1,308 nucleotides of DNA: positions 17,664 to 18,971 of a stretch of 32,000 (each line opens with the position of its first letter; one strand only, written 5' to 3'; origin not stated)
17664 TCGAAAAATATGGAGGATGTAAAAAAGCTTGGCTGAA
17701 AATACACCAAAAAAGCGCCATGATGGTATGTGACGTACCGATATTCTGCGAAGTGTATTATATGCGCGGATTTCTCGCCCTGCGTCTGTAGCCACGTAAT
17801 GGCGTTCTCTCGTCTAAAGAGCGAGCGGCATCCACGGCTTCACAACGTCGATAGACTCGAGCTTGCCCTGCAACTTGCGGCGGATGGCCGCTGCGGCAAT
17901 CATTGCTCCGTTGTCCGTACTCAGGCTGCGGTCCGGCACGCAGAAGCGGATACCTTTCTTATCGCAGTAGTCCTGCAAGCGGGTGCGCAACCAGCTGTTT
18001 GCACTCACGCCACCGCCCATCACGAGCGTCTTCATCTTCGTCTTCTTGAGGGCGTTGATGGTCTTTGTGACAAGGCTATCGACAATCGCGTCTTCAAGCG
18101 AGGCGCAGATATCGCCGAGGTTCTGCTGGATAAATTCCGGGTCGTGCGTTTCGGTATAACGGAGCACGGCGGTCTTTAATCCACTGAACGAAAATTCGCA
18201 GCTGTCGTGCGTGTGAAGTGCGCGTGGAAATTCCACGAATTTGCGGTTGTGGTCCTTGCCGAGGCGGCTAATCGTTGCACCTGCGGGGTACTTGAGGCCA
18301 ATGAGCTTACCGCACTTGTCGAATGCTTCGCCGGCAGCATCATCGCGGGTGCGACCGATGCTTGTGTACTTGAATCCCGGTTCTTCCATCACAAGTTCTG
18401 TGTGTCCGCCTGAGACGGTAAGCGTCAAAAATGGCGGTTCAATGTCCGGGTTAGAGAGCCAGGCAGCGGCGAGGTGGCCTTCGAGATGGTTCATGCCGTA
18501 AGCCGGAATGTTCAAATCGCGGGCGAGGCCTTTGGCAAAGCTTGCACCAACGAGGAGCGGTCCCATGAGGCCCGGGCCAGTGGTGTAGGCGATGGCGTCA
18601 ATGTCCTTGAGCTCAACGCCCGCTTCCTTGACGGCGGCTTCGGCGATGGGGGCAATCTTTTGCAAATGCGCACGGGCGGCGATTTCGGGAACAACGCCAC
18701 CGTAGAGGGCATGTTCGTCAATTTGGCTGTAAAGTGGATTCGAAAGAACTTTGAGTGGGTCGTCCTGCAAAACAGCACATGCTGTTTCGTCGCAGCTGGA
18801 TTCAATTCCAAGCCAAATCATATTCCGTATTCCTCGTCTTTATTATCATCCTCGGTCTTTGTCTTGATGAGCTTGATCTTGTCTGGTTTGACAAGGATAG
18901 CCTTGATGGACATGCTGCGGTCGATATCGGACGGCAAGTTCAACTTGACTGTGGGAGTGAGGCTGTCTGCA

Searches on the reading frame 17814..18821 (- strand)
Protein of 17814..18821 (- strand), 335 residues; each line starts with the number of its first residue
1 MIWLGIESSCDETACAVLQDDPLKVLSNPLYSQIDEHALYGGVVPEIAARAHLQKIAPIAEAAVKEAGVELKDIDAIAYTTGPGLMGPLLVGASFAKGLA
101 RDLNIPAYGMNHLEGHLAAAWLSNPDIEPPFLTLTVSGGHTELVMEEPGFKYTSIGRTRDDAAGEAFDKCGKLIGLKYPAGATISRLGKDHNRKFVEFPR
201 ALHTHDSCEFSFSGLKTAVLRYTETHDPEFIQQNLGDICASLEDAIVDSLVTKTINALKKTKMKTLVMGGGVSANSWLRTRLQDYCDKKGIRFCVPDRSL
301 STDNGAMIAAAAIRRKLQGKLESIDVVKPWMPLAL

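Call 75: search_protein_families(library=ncbifam, proteins=[window:17814-18821:-], max_evalue=0.001)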
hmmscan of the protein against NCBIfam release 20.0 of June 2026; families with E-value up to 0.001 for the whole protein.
window:17814-18821:- (335 aa): 6 families
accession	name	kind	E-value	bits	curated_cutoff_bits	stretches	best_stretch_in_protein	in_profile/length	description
TIGR03723.1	T6A_TsaD_YgjD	equivalog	3.7e-123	410.6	296.1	1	4-315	2-312/314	tRNA (adenosine(37)-N6)-threonylcarbamoyltransferase complex transferase subunit TsaD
TIGR00329.1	gcp_kae1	subfamily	9e-102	340.4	207.8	1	4-309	1-305/305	tRNA (adenosine(37)-N6)-threonylcarbamoyltransferase complex transferase subunit TsaD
TIGR03722.2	arch_KAE1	equivalog_domain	8.9e-56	189.3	375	1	4-319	2-300/323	KEOPS complex N(6)-L-threonylcarbamoyladenine synthase Kae1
NF007174.0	PRK09605.1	equivalog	4.5e-55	187.1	447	1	1-324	1-307/535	bifunctional N(6)-L-threonylcarbamoyladenine synthase/serine/threonine protein kinase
TIGR03725.1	T6A_YeaZ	equivalog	1.9e-14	54.1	69.3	1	4-124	2-105/212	tRNA (adenosine(37)-N6)-threonylcarbamoyltransferase complex dimerization subunit type 1 TsaB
TIGR00143.1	hypF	equivalog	5.9e-06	24.7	466.1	1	236-308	662-734/741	carbamoyltransferase HypF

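Call 78: find_encoding_contigs(protein=window:17814-18821:-, flank=1500, max_places=10)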
Protein window:17814-18821:- (335 aa): 23 contigs read that carry it; 10 places shown.
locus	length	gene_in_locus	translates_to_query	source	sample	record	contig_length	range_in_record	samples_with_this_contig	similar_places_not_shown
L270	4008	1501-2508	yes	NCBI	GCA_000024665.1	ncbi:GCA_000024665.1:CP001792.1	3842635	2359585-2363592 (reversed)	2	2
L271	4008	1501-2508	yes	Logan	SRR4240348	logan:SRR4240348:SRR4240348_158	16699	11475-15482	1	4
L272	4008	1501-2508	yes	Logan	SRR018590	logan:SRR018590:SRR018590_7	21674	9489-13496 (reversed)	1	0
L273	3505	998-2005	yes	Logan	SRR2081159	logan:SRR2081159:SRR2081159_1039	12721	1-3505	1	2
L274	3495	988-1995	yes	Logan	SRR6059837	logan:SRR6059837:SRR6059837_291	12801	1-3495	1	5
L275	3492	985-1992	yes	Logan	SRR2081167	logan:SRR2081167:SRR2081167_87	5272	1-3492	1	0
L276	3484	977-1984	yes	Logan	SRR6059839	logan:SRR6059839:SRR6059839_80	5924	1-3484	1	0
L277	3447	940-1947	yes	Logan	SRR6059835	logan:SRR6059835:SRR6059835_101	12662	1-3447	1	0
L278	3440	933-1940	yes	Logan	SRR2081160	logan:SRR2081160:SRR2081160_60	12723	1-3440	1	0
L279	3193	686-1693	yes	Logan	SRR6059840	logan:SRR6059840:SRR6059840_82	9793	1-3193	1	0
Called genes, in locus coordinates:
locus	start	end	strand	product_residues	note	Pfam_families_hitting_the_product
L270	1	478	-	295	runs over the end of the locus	PF18075:FtsX_ECD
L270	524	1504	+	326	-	PF07949:YbbR (faint)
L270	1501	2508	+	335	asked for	PF00814:TsaD, PF22521:HypF_C_2 (weak)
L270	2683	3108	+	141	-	-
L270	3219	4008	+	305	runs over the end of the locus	PF03099:BPL_LplA_LipB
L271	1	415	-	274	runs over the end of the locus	PF18075:FtsX_ECD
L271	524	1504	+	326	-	PF07949:YbbR (faint)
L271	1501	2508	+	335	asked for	PF00814:TsaD, PF22521:HypF_C_2 (weak)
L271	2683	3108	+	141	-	-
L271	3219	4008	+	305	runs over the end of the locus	PF03099:BPL_LplA_LipB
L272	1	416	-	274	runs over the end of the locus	PF18075:FtsX_ECD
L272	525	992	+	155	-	-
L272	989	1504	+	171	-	-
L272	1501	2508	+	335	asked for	PF00814:TsaD, PF22521:HypF_C_2 (weak)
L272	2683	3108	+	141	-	-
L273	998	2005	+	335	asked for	PF00814:TsaD, PF22521:HypF_C_2 (weak)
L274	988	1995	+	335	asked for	PF00814:TsaD, PF22521:HypF_C_2 (weak)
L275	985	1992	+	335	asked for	PF00814:TsaD, PF22521:HypF_C_2 (weak)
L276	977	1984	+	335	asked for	PF00814:TsaD, PF22521:HypF_C_2 (weak)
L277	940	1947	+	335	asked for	PF00814:TsaD, PF22521:HypF_C_2 (weak)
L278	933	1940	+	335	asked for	PF00814:TsaD, PF22521:HypF_C_2 (weak)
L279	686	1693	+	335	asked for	PF00814:TsaD, PF22521:HypF_C_2 (weak)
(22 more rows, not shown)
